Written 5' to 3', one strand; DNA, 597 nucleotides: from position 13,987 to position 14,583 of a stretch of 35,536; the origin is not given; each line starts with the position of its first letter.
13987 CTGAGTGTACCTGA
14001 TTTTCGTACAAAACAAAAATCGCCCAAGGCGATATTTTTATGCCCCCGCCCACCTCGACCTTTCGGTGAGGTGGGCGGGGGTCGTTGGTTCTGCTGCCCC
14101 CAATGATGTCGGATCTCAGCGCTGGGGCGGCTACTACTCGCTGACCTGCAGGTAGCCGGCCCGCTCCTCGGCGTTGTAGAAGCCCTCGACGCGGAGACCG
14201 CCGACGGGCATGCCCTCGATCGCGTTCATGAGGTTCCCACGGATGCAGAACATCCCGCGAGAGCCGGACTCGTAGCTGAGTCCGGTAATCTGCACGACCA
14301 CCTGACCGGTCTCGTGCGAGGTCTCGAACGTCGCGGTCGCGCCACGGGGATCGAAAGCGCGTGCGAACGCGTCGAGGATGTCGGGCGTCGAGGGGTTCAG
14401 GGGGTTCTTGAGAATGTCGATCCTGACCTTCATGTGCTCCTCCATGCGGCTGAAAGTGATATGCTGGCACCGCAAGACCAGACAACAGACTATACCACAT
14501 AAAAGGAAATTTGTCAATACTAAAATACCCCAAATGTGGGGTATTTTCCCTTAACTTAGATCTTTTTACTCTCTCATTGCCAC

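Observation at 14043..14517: Orphan 99-aa gene with extreme GC3 codon usage in an AT-rich genome: candidate transfer from a high-GC donor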

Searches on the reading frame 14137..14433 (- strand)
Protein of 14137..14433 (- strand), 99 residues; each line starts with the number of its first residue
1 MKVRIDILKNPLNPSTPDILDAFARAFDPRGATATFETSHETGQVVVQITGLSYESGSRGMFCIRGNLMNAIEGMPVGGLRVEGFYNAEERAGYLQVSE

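Call 8: search_protein_families(library=pfam, proteins=[window:14137-14433:-], max_evalue=10)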
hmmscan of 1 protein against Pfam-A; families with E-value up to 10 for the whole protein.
seq(99 aa): 2 families
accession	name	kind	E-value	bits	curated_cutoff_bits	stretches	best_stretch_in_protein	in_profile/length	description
PF14765.12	PS-DH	-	0.12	12.4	23.7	1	21-58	123-160/166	Polyketide synthase dehydratase N-terminal domain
PF04766.17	Baculo_p26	-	0.13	12.2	26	1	33-68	128-162/234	Nucleopolyhedrovirus p26 protein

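Call 9: find_homologous_proteins(query=window:14137-14433:-, max_evalue=1)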
Query seq(99 aa): no candidate shares three 5-residue words with the query. No homologue found.
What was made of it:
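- Tried and rejected: Word-indexed homologue search with the single protein found nothing (call 9).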

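Call 12: find_encoding_contigs(protein=window:14137-14433:-, flank=10000, max_places=10)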
Protein seq(99 aa) (99 aa): no gene with exactly this product is on record in the collection.

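Call 21: predict_structure(protein=window:14137-14433:-)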
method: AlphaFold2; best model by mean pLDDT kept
length: 99 residues; sequences in the alignment: 1
mean_pLDDT: 43.4   pTM: 0.31
mean pLDDT of the five models: 43.4, 41.7, 38.8, 38.3, 36.9
residues with pLDDT >= 90: 0; 70-90: 0; 50-70: 18; < 50: 81
segments of 3 or more residues with pLDDT < 50: 1-31, 37-39, 41-45, 53-81, 86-88, 90-93, 96-99
pLDDT, mean of each block of 10 residues (from residue 1): 34 40 44 50 49 41 39 39 50 48
secondary structure, 60 per line:
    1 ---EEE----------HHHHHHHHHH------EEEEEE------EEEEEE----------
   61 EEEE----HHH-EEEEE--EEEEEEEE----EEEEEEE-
elements in order: E4-6 H17-26 E33-38 E45-50 E61-64 E73-77 E80-87 E92-98
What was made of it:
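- Tried and rejected: Single-sequence AlphaFold was useless, pLDDT 43 (call 21).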

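Call 24: search_protein_representatives(protein=window:14137-14433:-)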
Query: 99 residues. Proteins with E-value up to 0.001 (for the whole library): 33; up to 1e-10: 5; up to 1e-30: 0. The best 33 are listed.
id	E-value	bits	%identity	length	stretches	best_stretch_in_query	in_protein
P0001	9.4e-17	77.0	54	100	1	4-96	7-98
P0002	5.4e-12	61.8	49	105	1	4-98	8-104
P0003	1.3e-11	60.6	47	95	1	3-95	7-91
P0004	3.3e-11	59.3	52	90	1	6-96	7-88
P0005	5.8e-11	58.5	47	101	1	5-97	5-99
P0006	2.4e-10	56.5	52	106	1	12-96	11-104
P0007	9.3e-10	54.6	48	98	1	7-93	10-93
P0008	8.8e-09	51.5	41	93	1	7-96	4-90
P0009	2.0e-08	50.3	48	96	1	13-95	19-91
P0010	2.5e-08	50.0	42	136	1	2-98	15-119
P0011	2.6e-08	50.0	39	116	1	3-98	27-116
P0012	4.2e-08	49.3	40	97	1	10-97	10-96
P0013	5.1e-08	49.1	50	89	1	13-97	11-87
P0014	6.9e-08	48.6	36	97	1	4-98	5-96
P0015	8.9e-08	48.3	44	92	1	6-95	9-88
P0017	6.1e-07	45.6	39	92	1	11-97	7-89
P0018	1.2e-06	44.6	37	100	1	2-96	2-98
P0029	3.0e-04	37.0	41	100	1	16-97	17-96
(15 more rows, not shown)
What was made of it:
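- On Gene of actinobacterial (host) origin: Exhaustive search of 1.84 billion representatives (call 24).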

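Call 27: find_homologous_proteins(query=A1, max_evalue=0.001)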
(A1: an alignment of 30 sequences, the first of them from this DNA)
Query A1 (30 sequences) (99 aa, profile of the alignment): 16 proteins with E <= 0.001 among 536 candidates.
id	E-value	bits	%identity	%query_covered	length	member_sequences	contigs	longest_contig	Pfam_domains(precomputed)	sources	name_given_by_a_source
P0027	9.7e-24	101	34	84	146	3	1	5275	-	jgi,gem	-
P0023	5.1e-23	99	35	83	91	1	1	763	-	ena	-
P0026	1.0e-22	98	33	84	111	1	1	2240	-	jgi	jgi:hypothetical protein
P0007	3.3e-22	96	46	83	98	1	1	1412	-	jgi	jgi:hypothetical protein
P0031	1.0e-21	95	34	84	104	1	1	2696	-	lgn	-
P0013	4.5e-21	92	45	84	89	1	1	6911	-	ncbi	-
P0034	5.9e-21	92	38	84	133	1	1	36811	-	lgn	-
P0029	1.1e-20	91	38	96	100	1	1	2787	-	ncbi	-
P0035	6.6e-17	79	36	85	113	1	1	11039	-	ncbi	-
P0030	1.1e-16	78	36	86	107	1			-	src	-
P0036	1.6e-15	75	38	82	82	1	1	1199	-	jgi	jgi:hypothetical protein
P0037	3.3e-15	74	34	85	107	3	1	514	-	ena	-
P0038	7.0e-15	73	37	85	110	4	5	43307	-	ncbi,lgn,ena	ncbi:MAG: hypothetical protein WAU02_02150 [Candidatus Saccharimonadales bacterium]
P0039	7.7e-15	72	33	84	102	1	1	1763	-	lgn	-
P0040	1.3e-14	72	36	85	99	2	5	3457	-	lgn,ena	-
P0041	2.1e-12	65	29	84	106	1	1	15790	-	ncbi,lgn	-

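Call 28: search_solved_structures(query=A1, max_evalue=10)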
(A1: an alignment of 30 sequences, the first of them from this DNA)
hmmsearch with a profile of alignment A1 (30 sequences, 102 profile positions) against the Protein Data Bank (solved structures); distinct sequences matched with E-value up to 10: 4.
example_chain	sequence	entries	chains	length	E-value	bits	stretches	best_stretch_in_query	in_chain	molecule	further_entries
2hi0_A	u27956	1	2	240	0.17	15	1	20-68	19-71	Putative phosphoglycolate phosphatase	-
24yw_Q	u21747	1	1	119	0.35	14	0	20-65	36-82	Large ribosomal subunit protein bL20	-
3fgx_A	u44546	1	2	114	1.2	12.3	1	45-69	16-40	RBSTP2171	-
3cij_A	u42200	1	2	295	1.5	12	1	22-57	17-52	UPF0100 protein AF_0094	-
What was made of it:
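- On Any solved or predicted-viral structure class: The PDB profile search had best E = 0.17 (call 28).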

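Call 29: search_protein_families(library=pfam, alignment_id=A1, max_evalue=0.1)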
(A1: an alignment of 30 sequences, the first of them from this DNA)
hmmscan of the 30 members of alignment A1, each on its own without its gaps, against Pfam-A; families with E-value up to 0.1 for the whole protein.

A. member 1, seq(99 aa): 0 families

B. families by the number of members that match (of 30 scanned): 3 families
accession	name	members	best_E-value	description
PF05547.17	Peptidase_M6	1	0.021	Immune inhibitor A peptidase M6, catalytic domain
PF09843.14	DUF2070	1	0.045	Predicted membrane protein (DUF2070)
PF11699.14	CENP-C_C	1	0.096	Mif2/CENP-C like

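Call 30: find_encoding_contigs(protein=P0038, flank=6000, max_places=5)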
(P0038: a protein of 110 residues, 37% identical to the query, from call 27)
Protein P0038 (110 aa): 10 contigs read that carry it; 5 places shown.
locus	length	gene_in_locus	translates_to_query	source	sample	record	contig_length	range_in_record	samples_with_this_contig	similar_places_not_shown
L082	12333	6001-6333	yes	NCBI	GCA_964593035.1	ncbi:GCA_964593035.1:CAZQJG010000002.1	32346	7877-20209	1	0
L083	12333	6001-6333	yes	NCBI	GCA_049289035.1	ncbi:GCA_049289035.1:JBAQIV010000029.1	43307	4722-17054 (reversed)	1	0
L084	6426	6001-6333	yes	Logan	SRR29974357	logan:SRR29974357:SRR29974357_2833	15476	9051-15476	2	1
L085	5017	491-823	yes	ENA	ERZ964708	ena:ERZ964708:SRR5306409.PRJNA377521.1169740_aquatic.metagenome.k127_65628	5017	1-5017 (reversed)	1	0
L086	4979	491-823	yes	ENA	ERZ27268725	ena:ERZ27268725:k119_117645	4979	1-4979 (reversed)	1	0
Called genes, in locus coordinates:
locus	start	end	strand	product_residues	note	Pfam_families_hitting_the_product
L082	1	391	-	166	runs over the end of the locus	-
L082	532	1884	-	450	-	PF18073:Zn_ribbon_LapB, PF13481:AAA_25, PF03796:DnaB_C, PF06745:ATPase, PF23442:DUF7125, PF13191:AAA_16 (weak), PF13541:ChlI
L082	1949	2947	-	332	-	-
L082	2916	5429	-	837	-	PF02861:Clp_N, PF00004:AAA, PF17871:AAA_lid_9, PF02151:UVR, PF00004:AAA, PF07724:AAA_2, PF07728:AAA_5, PF10431:ClpB_D2-small, +7 more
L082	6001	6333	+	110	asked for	-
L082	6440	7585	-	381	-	PF08529:NusA_N, PF00575:S1, PF13184:KH_NusA_1st, PF07650:KH_2 (weak), PF26594:KH_NusA_2nd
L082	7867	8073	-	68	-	PF24113:DUF7387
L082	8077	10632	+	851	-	-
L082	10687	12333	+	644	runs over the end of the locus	PF05649:Peptidase_M13_N, PF01431:Peptidase_M13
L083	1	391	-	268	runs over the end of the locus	PF18477:PIN_9 (faint), PF01938:TRAM (weak)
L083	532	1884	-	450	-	PF18073:Zn_ribbon_LapB, PF13481:AAA_25, PF03796:DnaB_C, PF06745:ATPase, PF23442:DUF7125, PF13191:AAA_16 (weak), PF13541:ChlI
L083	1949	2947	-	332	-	-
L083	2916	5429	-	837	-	PF02861:Clp_N, PF00004:AAA, PF17871:AAA_lid_9, PF02151:UVR, PF00004:AAA, PF07724:AAA_2, PF07728:AAA_5, PF10431:ClpB_D2-small, +7 more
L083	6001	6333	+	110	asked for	-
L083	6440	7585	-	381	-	PF08529:NusA_N, PF00575:S1, PF13184:KH_NusA_1st, PF07650:KH_2 (weak), PF26594:KH_NusA_2nd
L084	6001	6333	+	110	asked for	-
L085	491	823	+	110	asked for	-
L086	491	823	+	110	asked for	-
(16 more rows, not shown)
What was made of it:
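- Saccharimonadales (calls 27, 30).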

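Call 31: find_encoding_contigs(protein=P0034, flank=6000, max_places=3)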
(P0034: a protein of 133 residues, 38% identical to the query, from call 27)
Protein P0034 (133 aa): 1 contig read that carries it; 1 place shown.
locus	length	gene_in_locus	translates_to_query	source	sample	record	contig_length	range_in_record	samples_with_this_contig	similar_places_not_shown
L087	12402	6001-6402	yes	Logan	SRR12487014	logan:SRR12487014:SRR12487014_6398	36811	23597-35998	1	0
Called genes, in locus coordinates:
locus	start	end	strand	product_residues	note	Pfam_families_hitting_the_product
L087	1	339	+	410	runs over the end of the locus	PF13535:ATP-grasp_4, PF18603:LAL_C2 (faint)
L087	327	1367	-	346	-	PF08443:RimK (faint), PF14397:ATPgrasp_ST (faint), PF02955:GSH-S_ATP (weak)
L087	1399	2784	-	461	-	-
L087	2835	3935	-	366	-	PF00226:DnaJ, PF01556:DnaJ_C, PF00684:DnaJ_CXXCXGXG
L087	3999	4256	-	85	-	-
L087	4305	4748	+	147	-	PF03479:PCC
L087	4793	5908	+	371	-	-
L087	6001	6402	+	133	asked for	-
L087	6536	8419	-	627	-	PF00012:HSP70, PF06723:MreB_Mbl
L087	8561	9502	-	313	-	PF07484:Collar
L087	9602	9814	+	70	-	PF13560:HTH_31, PF12844:HTH_19, PF01381:HTH_3, PF13443:HTH_26 (weak)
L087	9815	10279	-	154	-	PF01025:GrpE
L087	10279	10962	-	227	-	PF01628:HrcA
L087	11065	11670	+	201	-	PF00406:ADK, PF13207:AAA_17 (weak)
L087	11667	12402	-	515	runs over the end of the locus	?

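Call 32: find_encoding_contigs(protein=P0041, flank=6000, max_places=3)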
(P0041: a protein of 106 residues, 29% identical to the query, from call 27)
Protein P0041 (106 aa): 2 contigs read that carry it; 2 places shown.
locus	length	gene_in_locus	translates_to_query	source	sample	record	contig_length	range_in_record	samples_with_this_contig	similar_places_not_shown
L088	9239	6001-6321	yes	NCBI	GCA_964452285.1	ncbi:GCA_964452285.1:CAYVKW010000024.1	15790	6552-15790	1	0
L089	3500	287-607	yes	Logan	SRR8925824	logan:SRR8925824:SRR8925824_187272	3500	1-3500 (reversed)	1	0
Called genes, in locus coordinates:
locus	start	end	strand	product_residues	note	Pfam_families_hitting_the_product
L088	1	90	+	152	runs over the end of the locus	-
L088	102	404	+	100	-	-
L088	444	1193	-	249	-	PF00005:ABC_tran, PF13304:AAA_21 (weak)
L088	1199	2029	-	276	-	PF01061:ABC2_membrane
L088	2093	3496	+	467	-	PF00005:ABC_tran, PF13191:AAA_16 (weak), PF13304:AAA_21 (faint), PF13401:AAA_22 (weak)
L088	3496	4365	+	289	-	PF18075:FtsX_ECD, PF02687:FtsX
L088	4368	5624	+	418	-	-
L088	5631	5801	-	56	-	-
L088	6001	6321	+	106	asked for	-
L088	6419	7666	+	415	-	PF07907:YibE_F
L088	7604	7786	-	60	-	-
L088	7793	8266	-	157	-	-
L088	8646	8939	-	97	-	-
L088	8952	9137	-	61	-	-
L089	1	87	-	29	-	?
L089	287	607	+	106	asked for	-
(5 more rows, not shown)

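Call 36: search_dna_similar(query=window:14137-14433:-, collection=phages, mode=protein, max_evalue=1)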
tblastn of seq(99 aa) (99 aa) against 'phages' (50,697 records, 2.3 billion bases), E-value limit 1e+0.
No match.

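Call 37: search_dna_similar(query=window:14137-14433:-, collection=plasmids, mode=protein, max_evalue=1)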
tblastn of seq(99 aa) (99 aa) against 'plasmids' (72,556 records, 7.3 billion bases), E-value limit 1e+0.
No match.

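Call 38: find_encoding_contigs(protein=P0001, flank=6000, max_places=4)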
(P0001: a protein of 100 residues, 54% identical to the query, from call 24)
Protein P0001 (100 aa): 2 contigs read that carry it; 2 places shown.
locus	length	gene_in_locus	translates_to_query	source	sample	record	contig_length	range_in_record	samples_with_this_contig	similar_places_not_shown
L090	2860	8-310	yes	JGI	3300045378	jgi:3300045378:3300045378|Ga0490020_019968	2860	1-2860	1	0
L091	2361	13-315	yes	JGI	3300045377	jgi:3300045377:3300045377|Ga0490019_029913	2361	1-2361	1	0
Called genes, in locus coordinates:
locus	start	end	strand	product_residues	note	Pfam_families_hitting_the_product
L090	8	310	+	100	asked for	-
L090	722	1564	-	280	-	PF00557:Peptidase_M24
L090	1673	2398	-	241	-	PF00406:ADK, PF13207:AAA_17, PF13671:AAA_33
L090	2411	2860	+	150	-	?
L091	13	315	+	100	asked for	-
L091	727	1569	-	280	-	PF00557:Peptidase_M24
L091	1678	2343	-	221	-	PF00406:ADK, PF13671:AAA_33, PF13207:AAA_17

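Call 42: find_related_loci(query=A2, collection=metagenome_contigs, flank=5000)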
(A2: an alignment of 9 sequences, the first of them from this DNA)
Query A2 (99 aa) in metagenome_contigs; peptide patterns used: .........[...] (x = any residue, [..] = any of these).
27 stretches matched a pattern; 6 encode a relative of the query (tblastn E <= 1e-3); 6 distinct loci.
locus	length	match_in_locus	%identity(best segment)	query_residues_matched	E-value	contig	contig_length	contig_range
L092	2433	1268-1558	45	5-99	4e-20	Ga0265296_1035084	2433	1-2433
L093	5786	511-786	43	13-95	3e-18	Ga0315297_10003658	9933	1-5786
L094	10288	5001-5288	34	14-96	1e-11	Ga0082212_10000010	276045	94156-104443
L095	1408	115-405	35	3-96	2e-9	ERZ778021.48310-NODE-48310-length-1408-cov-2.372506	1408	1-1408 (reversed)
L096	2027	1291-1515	34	13-94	4e-9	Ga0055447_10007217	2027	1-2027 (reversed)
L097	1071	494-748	34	14-95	9e-8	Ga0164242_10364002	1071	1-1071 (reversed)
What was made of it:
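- Tried and rejected: A 9-sequence subset worked (call 42).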

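Call 56: find_related_loci(query=A2, collection=viral_contigs, flank=5000)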
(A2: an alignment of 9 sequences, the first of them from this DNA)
Query A2 (99 aa) in viral_contigs; peptide patterns used: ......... (x = any residue, [..] = any of these).
21 stretches matched a pattern, but none encodes a relative of the query by tblastn (E <= 1e-3).
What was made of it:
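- On Phage moron: No phage or IMG/VR homologue (calls 36, 56).
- Tried and rejected: Phage and plasmid tblastn, and an IMG/VR scan, found no relatives (calls 36, 37, 56).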

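Call 57: predict_structure(alignment_id=A1)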
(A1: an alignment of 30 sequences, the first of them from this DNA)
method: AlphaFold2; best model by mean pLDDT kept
length: 99 residues; sequences in the alignment: 30
mean_pLDDT: 93.8   pTM: 0.85
mean pLDDT of the five models: 93.8, 93.8, 93.6, 93.3, 92.1
residues with pLDDT >= 90: 79; 70-90: 20; 50-70: 0; < 50: 0
segments of 3 or more residues with pLDDT < 50: none
pLDDT, mean of each block of 10 residues (from residue 1): 94 98 96 95 95 89 96 82 97 95
secondary structure, 60 per line:
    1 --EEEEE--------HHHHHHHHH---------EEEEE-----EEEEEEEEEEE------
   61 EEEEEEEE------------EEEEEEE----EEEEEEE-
elements in order: E3-7 H16-24 E34-38 E44-54 E61-68 E81-87 E92-98
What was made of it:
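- On Any solved or predicted-viral structure class: The model has pLDDT 93.8 (call 57).
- On New family defined here (NPS-DAF / YESG-GMF / GFYNA small proteins): Model in call 57.
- Confident AlphaFold2 model built from the family alignment (call 57).
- Tried and rejected: The alignment-based run was needed (call 57).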

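Call 60: fold_search(model_id=the predicted structure, library=pdb)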
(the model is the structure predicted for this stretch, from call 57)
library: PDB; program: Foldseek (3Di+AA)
matches with E <= 10: 396; with E <= 0.001: 0
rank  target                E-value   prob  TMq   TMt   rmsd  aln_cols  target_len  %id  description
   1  1io4_D                2.8e-02  0.99  0.52  0.42   6.4       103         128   10  CRYSTAL STRUCTURE OF RUNX-1/AML1/CBFALPHA RUNT DOMAIN-CBFBETA CORE DOMAIN HETERODIMER AND C/EBPBETA BZIP HOMODIMER BOU (released 2001-03-12)
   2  3wts_G                3.9e-02  0.99  0.53  0.43   5.3       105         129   10  Crystal structure of the complex comprised of ETS1, RUNX1, CBFBETA, and the tcralpha gene enhancer DNA (released 2014-08-13)
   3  6p59_A                3.9e-02  0.91  0.40  0.29   9.7       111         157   12  Crystal structure of SIVrcm Vif-CBFbeta-ELOB-ELOC complex (released 2019-12-25)
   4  3wtx_G                7.5e-02  0.97  0.51  0.41   6.4       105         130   10  Crystal structure of the complex comprised of ETS1(Y329A), RUNX1, CBFBETA, and the tcralpha gene enhancer DNA (released 2014-08-13)
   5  1h9d_B                8.8e-02  0.96  0.51  0.42   6.5       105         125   10  Aml1/cbf-beta/dna complex (released 2001-03-31)
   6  3wtt_B                9.8e-02  0.96  0.52  0.41   6.4       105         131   10  Crystal structure of the complex comprised of phosphorylated ETS1, RUNX1, CBFBETA, and the tcralpha gene enhancer DNA (released 2014-08-13)
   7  1h9d_D                9.8e-02  0.87  0.46  0.37   9.2       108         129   12  Aml1/cbf-beta/dna complex (released 2001-03-31)
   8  8cx1_H                1.1e-01  0.85  0.44  0.33   6.9       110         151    9  Cryo-EM structure of human APOBEC3G/HIV-1 Vif/CBFbeta/ELOB/ELOC dimeric complex in State 1 (released 2023-02-15)
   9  8cx2_H                1.2e-01  0.85  0.44  0.32   6.3       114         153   10  Cryo-EM structure of human APOBEC3G/HIV-1 Vif/CBFbeta/ELOB/ELOC dimeric complex in State 2 (released 2023-02-15)
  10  1e50_B                1.3e-01  0.95  0.53  0.43   5.0       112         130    9  AML1/CBFbeta complex (released 2001-07-12)
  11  7tmu_B                2.5e-01  0.28  0.30  0.22   9.1       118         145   13  Crystal Structure of the Protein of Unknown Function YPO0625 from Yersinia pestis (released 2022-02-02)
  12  7uql_B                2.5e-01  0.20  0.26  0.21  10.1       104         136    8  Pathogenesis related 10-10 app from (released 2023-03-01)
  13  8cx1_C                2.8e-01  0.57  0.42  0.31   9.9       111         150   12  Cryo-EM structure of human APOBEC3G/HIV-1 Vif/CBFbeta/ELOB/ELOC dimeric complex in State 1 (released 2023-02-15)
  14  6eqt_B                3.1e-01  0.69  0.41  0.23   7.3        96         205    8  CRYSTAL STRUCTURE OF THE HUMAN KINETOCHORE PROTEIN CENP-N (released 2018-01-17)
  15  4n9f_F                3.1e-01  0.66  0.43  0.32   5.9       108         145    9  Crystal structure of the Vif-CBFbeta-CUL5-ElOB-ElOC pentameric complex (released 2014-01-08)
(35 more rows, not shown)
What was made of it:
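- Closest known: CBF-beta-like partly open beta-barrel. Same: A small alpha+beta half-barrel; TM-score about 0.52 over about 103 columns (call 60).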

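Call 61: fold_search(model_id=the predicted structure, library=viral)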
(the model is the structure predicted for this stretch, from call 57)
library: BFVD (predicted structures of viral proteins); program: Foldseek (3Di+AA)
matches with E <= 10: 382; with E <= 0.001: 0
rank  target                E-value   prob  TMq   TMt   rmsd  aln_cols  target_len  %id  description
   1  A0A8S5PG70            7.7e-02  0.66  0.34  0.33   7.2        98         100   12  Uncharacterized protein [Siphoviridae sp. cthL03]
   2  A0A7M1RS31            1.6e-01  0.35  0.32  0.11   8.0       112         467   11  Uncharacterized protein [uncultured phage cr4_1]
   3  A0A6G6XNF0            1.7e-01  0.69  0.36  0.29   5.6       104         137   12  (no name in the UniProt tables at hand)
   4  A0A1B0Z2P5            1.9e-01  0.72  0.34  0.34   6.1        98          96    9  (no name in the UniProt tables at hand)
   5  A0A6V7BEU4            2.2e-01  0.35  0.34  0.34  12.7       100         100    9  (no name in the UniProt tables at hand)
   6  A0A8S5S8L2            2.6e-01  0.57  0.44  0.17   9.5       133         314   11  Uncharacterized protein [Siphoviridae sp. ctylc9]
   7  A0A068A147            2.7e-01  0.51  0.34  0.28   6.5        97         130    9  (no name in the UniProt tables at hand)
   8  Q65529                3.0e-01  0.23  0.28  0.31  11.3       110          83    7  Non-structural protein NS-S [Guaroa virus]
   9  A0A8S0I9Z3            3.2e-01  0.69  0.38  0.43   5.8       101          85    9  (no name in the UniProt tables at hand)
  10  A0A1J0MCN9            3.2e-01  0.57  0.34  0.40   5.9        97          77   12  (no name in the UniProt tables at hand)
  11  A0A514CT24            3.5e-01  0.18  0.30  0.15  15.1       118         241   11  Uncharacterized protein [Achromobacter phage Motura]
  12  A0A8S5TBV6            3.7e-01  0.16  0.29  0.22   9.6       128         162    8  Uncharacterized protein (Fragment) [Myoviridae sp. ctLq07]
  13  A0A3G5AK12            4.4e-01  0.15  0.29  0.04  10.4       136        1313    9  VETF-like early transcription factor large subunit [Solivirus sp.]
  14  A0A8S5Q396            4.9e-01  0.57  0.35  0.12   5.6        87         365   13  RNaseLS-like protein [Siphoviridae sp. ctLNL10]
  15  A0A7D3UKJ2            6.1e-01  0.63  0.39  0.34   5.6       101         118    9  (no name in the UniProt tables at hand)
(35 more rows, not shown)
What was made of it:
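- On Any solved or predicted-viral structure class: PDB best E = 0.028 and BFVD best E = 0.077 (calls 60, 61).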
